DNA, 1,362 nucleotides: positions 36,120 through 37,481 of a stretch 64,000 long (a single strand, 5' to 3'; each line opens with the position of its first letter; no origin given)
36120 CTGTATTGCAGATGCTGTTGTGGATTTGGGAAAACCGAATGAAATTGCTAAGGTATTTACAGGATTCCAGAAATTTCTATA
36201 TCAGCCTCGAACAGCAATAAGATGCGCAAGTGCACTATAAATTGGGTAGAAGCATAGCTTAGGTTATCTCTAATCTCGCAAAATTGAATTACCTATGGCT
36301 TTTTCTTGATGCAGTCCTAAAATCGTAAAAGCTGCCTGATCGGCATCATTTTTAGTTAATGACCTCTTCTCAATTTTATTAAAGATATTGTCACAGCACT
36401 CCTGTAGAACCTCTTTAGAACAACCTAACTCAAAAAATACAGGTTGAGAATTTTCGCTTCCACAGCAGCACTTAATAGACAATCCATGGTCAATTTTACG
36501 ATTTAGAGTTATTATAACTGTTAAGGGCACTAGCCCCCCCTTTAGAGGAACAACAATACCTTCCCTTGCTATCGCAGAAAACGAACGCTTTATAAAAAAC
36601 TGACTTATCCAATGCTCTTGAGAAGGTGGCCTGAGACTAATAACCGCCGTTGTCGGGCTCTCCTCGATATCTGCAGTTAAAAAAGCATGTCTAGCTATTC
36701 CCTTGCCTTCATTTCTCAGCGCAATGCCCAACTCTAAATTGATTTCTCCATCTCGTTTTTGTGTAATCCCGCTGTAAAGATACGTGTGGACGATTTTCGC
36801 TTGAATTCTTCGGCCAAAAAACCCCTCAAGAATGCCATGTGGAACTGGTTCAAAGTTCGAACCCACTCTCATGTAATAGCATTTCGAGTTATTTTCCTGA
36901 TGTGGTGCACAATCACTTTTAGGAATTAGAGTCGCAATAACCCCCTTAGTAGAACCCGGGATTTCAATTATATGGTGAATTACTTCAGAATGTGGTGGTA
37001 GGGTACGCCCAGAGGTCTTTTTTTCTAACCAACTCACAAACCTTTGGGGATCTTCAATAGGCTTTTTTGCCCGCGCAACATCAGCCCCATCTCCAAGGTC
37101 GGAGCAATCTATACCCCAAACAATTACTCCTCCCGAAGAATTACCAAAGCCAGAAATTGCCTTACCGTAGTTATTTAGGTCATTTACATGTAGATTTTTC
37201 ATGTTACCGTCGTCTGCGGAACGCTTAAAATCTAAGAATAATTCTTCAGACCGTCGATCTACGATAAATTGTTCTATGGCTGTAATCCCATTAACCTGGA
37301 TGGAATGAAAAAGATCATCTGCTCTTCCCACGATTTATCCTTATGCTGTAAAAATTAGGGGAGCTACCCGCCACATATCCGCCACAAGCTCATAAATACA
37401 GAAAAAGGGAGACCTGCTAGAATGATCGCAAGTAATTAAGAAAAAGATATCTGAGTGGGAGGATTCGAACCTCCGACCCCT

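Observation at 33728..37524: Accessory islet downstream of tRNA-Pro with two AlbA_2/Schlafen-like genes and an XRE regulator: candidate uncharacterised defence or addiction-type module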

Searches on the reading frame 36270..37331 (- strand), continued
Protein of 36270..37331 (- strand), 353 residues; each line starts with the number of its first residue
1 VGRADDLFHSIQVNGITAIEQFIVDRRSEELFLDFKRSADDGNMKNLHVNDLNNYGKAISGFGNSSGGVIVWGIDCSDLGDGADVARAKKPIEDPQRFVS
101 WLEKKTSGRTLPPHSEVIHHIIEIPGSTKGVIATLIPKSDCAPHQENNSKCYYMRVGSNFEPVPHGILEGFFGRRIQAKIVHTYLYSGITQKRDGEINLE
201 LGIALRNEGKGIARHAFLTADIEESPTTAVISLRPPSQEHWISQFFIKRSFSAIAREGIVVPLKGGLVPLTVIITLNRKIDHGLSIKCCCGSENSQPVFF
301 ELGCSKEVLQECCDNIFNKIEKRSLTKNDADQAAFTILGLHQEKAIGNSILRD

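Call 38: fold_search(model_id=the predicted structure, library=pdb)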
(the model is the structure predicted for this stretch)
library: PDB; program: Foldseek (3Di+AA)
matches with E <= 10: 1339; with E <= 0.001: 24
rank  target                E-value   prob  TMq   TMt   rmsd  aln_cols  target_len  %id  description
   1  8xei_A                1.0e-04  0.97  0.23  0.11  19.7       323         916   11  Cryo-EM structure of integrin ITGAV/ITGB3 complex, conformation 1 (released 2024-12-18)
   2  8xez_A                1.7e-04  1.00  0.24  0.11  13.9       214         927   11  Cryo-EM structure of integrin ITGAV/ITGB3 complex, conformation 5 (released 2024-12-18)
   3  2kyy_MODEL_1_A        2.0e-04  1.00  0.29  0.59   7.6       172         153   17  Solution NMR Structure of the N-terminal Domain of Putative ATP-dependent DNA Helicase RecG-related Protein fr (released 2010-08-11)
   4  9iuj_A                2.0e-04  0.96  0.23  0.13  19.0       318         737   12  Integrin alpha-v beta-3 in complex with rhodostomin (released 2025-07-30)
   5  8xen_A                2.2e-04  0.96  0.24  0.11  18.0       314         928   13  Cryo-EM structure of integrin ITGAV/ITGB3 complex, conformation 4 (released 2024-12-18)
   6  2jh2_A                2.3e-04  1.00  0.23  0.48   5.6       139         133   13  X-ray crystal structure of a cohesin-like module from Clostridium perfringens (released 2007-11-06)
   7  6qfs_B                3.7e-04  1.00  0.20  0.52   6.1       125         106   10  Chargeless variant of the Cellulose-binding domain from Cellulomonas fimi (released 2019-12-18)
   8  8xfo_A                3.7e-04  0.94  0.23  0.13  18.6       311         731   12  Cryo-EM structure of integrin ITGAV, ITGB3 and CYCLO (RGDFK) complex, conformation 2 (released 2024-12-18)
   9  9ifr                  3.9e-04  1.00  0.23  0.52   6.0       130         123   11  CLIPPER domain from the Gram-negative fibrillar adhesin "B9T28_05395 (released 2025-11-26)
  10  4g1m_A                3.9e-04  0.91  0.21  0.10  19.4       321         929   11  Re-refinement of alpha V beta 3 structure (released 2012-12-12)
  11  9e8a_A                4.4e-04  0.98  0.22  0.10  17.0       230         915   10  Integrin aIIbb3 bent conformation from human platelet membrane crude preparation (released 2025-10-15)
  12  4mmx_A                4.4e-04  0.95  0.24  0.11  20.4       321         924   11  Integrin AlphaVBeta3 ectodomain bound to the tenth domain of Fibronectin (released 2014-03-26)
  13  4u6v_A                4.4e-04  0.66  0.14  0.17  19.8       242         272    9  Mechanisms of Neutralization of a Human Anti-Alpha Toxin Antibody (released 2014-09-17)
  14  4lee_A                4.7e-04  0.93  0.21  0.23  21.3       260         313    8  Structure of the Als3 adhesin from Candida albicans, residues 1-313 (mature sequence), triple mutant in the binding ca (released 2014-05-14)
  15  7ms2_A                5.0e-04  0.69  0.14  0.08  20.2       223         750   12  Three-dimensional structure of a GH3 Beta-glucosidase from Clostridium thermocellum in complex with glycerol (released 2022-05-18)
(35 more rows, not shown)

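Call 44: search_dna_similar(query=window:36270-37331:-, collection=plasmids, mode=protein, max_rows=25, max_evalue=0.001)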
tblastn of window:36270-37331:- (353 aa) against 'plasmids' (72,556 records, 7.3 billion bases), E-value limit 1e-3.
Records with a match: 69; places in all: 69; records where one place covers at least 80% of the query: 0.
Best place of each record, by identity: <60% 69.
By first word of the organism name: Bacillus 66; Leptolyngbya 2; Agrobacterium 1.
By predicted mobility (MOB-suite, as given by PLSDB): non-mobilizable 47; conjugative 20; mobilizable 2.
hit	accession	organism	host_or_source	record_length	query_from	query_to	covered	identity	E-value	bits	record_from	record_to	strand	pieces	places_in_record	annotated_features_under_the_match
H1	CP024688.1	Bacillus wiedmannii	cell culture,soil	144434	1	260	74%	30.7%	6e-25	113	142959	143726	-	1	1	ATP-binding protein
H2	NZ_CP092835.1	Bacillus mycoides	whole organism,soil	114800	1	215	61%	35.0%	3e-28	122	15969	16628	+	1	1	ATP-binding protein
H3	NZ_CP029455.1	Bacillus cereus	Chives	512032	1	215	61%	35.0%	5e-27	119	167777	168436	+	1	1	ATP-binding protein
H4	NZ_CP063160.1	Bacillus cereus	-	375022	1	215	61%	34.7%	1e-29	127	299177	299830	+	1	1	ATP-binding protein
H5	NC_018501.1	Bacillus thuringiensis HD-771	-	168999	1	213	60%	34.4%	4e-23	108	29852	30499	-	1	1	ATP-binding protein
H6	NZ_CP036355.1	Bacillus sp. SYJ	Pelodiscus sinensis,tissue sample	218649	1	225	64%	32.2%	1e-24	112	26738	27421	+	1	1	ATP-binding protein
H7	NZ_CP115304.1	Bacillus tropicus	Tryonyx sinensis (Chinese soft-shell ...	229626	1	225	64%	32.2%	1e-24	112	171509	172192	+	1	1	ATP-binding protein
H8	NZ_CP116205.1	Bacillus paranthracis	rice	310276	1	213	60%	33.6%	6e-25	113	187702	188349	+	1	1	ATP-binding protein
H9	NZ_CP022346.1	Bacillus thuringiensis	soil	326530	1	213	60%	33.6%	2e-24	112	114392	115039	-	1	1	ATP-binding protein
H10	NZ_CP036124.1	Bacillus mycoides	cell culture,soil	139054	1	213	60%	32.4%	1e-23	109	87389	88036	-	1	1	ATP-binding protein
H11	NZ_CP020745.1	Bacillus mycoides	whole organism,soil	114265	1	190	54%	36.3%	4e-27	119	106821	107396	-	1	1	ATP-binding protein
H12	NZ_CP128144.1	Bacillus mycoides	bacterial isolate,field soil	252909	1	168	48%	29.0%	4e-10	69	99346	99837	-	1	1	none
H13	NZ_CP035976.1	Bacillus mycoides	cell culture,soil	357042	1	160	45%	30.4%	1e-12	77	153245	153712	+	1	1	hypothetical protein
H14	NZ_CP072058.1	Bacillus mycoides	cell culture,soil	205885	1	160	45%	30.4%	2e-12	76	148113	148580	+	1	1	hypothetical protein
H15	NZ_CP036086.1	Bacillus mycoides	cell culture,soil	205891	1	160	45%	30.4%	2e-12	76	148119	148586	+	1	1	hypothetical protein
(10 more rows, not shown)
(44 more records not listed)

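Call 47: find_encoding_contigs(protein=P0001, flank=10000, max_places=3)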
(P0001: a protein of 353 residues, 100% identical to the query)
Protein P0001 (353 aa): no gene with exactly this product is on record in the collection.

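Call 59: find_encoding_contigs(protein=P0030, flank=10000, max_places=2)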
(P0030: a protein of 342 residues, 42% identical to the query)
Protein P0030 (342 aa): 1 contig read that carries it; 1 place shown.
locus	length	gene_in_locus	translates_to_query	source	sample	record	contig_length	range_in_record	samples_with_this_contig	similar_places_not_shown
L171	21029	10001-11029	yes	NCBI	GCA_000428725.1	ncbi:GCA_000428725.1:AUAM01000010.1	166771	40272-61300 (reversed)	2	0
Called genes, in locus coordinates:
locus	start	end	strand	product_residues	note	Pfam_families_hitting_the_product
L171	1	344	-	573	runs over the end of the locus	PF05524:PEP-utilisers_N, PF00391:PEP-utilizers, PF02896:PEP-utilizers_C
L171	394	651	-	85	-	PF00381:PTS-HPr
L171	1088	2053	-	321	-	PF00291:PALP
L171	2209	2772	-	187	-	-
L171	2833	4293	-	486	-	PF00929:RNase_T, PF08411:ExoI_SH3, PF26016:ExoI_C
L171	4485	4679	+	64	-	-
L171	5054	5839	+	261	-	-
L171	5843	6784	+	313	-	PF08902:DUF1848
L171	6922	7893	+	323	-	-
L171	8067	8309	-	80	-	-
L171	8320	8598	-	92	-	-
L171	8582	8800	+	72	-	-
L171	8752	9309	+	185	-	-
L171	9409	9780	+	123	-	PF06530:Phage_antitermQ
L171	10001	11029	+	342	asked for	PF04326:SLFN_AlbA_2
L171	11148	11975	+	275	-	-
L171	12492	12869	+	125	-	-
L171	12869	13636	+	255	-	-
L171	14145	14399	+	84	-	PF02604:PhdYeFM_antitox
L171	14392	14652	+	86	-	PF06769:YoeB_toxin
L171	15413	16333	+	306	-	PF01148:CTP_transf_1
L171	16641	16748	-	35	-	-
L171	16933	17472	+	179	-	-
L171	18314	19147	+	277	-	-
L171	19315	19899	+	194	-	-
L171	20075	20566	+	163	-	-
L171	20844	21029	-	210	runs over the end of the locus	PF00106:adh_short (faint), PF01370:Epimerase, PF05368:NmrA (weak), PF13460:NAD_binding_10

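Call 60: find_encoding_contigs(protein=P0074, flank=10000, max_places=2)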
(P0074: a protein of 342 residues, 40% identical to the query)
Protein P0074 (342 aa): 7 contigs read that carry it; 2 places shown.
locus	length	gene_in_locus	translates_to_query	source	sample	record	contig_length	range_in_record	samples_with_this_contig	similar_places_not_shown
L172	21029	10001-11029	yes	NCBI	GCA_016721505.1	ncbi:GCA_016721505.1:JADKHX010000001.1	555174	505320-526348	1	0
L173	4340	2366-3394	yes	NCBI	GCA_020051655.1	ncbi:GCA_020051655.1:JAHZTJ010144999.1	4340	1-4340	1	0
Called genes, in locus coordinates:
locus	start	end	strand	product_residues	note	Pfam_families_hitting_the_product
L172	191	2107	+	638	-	PF00027:cNMP_binding (weak), PF00571:CBS, PF03445:DUF294, PF10335:DUF294_C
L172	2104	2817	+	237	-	PF00929:RNase_T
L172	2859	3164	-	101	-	-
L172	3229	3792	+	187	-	PF23914:TPR_CcmH_CycH (faint), PF13428:TPR_14 (faint), PF14559:TPR_19 (faint), PF13431:TPR_17 (faint), PF13432:TPR_16 (weak), PF00515:TPR_1 (weak), PF07719:TPR_2 (weak), PF13181:TPR_8 (weak), +4 more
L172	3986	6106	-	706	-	PF00474:SSF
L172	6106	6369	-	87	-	PF13937:DUF4212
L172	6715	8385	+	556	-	PF00083:Sugar_tr, PF07690:MFS_1, PF00083:Sugar_tr (weak)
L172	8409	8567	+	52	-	-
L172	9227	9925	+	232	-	PF00215:OMPdecase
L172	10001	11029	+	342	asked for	PF04326:SLFN_AlbA_2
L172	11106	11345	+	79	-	-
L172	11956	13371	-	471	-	PF00069:Pkinase, PF01636:APH (faint), PF07714:PK_Tyr_Ser-Thr, PF03109:ABC1 (weak), PF00582:Usp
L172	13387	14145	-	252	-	PF00149:Metallophos, PF12850:Metallophos_2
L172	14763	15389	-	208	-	PF27329:Rv1289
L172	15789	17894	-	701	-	PF00474:SSF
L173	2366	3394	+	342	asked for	PF04326:SLFN_AlbA_2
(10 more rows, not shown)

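Call 61: find_encoding_contigs(protein=P0063, flank=10000, max_places=2)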
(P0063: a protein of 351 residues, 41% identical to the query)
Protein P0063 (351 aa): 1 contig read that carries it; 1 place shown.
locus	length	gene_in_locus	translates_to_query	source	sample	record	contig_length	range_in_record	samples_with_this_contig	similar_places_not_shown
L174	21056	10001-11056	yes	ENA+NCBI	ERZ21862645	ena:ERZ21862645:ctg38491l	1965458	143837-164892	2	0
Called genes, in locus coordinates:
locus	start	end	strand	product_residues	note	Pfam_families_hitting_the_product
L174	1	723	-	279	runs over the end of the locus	PF01522:Polysacc_deac_1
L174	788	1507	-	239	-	PF01135:PCMT, PF00398:RrnaAD (weak), PF13847:Methyltransf_31, PF08241:Methyltransf_11 (weak), PF13649:Methyltransf_25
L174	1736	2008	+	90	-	-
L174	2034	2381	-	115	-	-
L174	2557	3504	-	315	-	PF12679:ABC2_membrane_2 (weak), PF12730:ABC2_membrane_4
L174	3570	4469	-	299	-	PF02811:PHP (faint)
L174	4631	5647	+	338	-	PF13489:Methyltransf_23, PF08241:Methyltransf_11, PF08242:Methyltransf_12, PF13649:Methyltransf_25, PF13847:Methyltransf_31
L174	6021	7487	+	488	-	PF01839:FG-GAP (weak), PF13517:FG-GAP_3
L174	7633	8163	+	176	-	-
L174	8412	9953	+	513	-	PF05277:DUF726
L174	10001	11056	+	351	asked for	PF04326:SLFN_AlbA_2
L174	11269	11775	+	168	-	PF00578:AhpC-TSA, PF08534:Redoxin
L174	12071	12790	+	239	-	PF07963:N_methyl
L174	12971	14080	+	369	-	-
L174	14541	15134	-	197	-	PF07963:N_methyl, PF08334:T2SSG (weak)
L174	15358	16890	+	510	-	PF01609:DDE_Tnp_1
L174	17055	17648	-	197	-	PF07963:N_methyl, PF08334:T2SSG (weak)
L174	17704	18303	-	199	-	PF07963:N_methyl (weak)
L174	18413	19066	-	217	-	PF07963:N_methyl (weak)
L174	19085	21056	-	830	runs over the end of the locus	-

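Call 76: search_protein_families(library=phrogs, proteins=[L087:632-979:-, L087:984-2339:-, L087:2719-3120:-, L087:3123-3497:-, L087:3497-3763:-, L087:3717-4862:-, L087:4895-5179:-, L087:5260-6279:+, L087:6297-6698:+, window:36270-37331:-], max_evalue=0.001)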
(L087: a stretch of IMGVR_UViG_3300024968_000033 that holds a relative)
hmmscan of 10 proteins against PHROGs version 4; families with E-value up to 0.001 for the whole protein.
L087:632-979:- (115 aa): 1 family
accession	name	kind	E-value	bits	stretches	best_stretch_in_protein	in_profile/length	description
phrog_306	-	head and packaging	5.1e-21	76.5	1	1-115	1-115/115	minor head protein Ace-like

L087:984-2339:- (451 aa): 1 family
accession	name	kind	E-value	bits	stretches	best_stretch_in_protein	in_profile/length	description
phrog_815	-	unknown function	8e-05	23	1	373-450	341-418/420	-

L087:2719-3120:- (133 aa): 0 families

L087:3123-3497:- (124 aa): 1 family
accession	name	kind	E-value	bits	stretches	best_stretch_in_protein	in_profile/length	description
phrog_929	-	moron, auxiliary metabolic gene and host takeover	7.3e-10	40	1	1-97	1-95/103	RstB sensor of two protein system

L087:3497-3763:- (88 aa): 0 families

L087:3717-4862:- (381 aa): 3 families
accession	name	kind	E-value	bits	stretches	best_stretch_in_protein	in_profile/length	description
phrog_702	-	DNA, RNA and nucleotide metabolism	4.3e-77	260.8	1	38-378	2-368/382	replication protein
phrog_17464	-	DNA, RNA and nucleotide metabolism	9.3e-31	107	1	290-379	2-91/100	replication protein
phrog_8855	-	DNA, RNA and nucleotide metabolism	0.00033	21.4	0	323-364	180-221/255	replication protein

L087:4895-5179:- (94 aa): 0 families

L087:5260-6279:+ (339 aa): 1 family
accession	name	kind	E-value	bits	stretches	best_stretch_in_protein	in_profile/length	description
phrog_12156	-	DNA, RNA and nucleotide metabolism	4.8e-06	26.5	1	36-157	17-134/485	DNA helicase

L087:6297-6698:+ (133 aa): 1 family
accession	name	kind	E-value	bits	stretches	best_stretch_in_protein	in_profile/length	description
phrog_16690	-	unknown function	3.3e-05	24.8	1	23-57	24-58/62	-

window:36270-37331:- (353 aa): 0 families

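Call 77: search_dna_similar(query=window:36270-37331:-, collection=phages, mode=protein, max_rows=15, max_evalue=0.001)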
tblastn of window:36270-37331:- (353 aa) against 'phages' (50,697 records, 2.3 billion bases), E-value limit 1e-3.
No match.

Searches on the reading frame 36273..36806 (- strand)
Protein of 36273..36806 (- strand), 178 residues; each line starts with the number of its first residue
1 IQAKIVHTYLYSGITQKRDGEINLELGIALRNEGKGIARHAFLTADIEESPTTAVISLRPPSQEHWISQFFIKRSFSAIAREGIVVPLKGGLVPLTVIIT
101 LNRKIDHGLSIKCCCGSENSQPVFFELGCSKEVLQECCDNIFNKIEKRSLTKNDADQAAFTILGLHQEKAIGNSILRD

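Call 57: search_protein_representatives(protein=window:36273-36806:-)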
Query: 178 residues. Proteins with E-value up to 0.001 (for the whole library): 27; up to 1e-10: 2; up to 1e-30: 1. The best 27 are listed.
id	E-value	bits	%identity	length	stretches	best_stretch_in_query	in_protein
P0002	9.9e-52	191.6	52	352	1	1-177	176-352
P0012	6.7e-16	75.0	30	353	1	2-172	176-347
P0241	4.9e-09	52.6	29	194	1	21-147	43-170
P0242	7.4e-09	52.0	32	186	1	22-138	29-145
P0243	2.5e-08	50.3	30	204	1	4-127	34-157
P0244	6.2e-08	49.0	32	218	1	20-144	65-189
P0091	2.5e-07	47.1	26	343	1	15-162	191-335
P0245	4.9e-07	46.1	33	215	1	14-122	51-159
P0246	6.2e-07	45.8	28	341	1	6-157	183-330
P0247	1.9e-06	44.2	29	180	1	18-131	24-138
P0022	2.9e-06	43.6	28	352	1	3-150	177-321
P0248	8.1e-06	42.1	26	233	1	10-166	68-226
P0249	8.2e-06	42.1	28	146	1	30-138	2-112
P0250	2.3e-05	40.7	27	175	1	20-139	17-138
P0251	2.8e-05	40.4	27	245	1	20-160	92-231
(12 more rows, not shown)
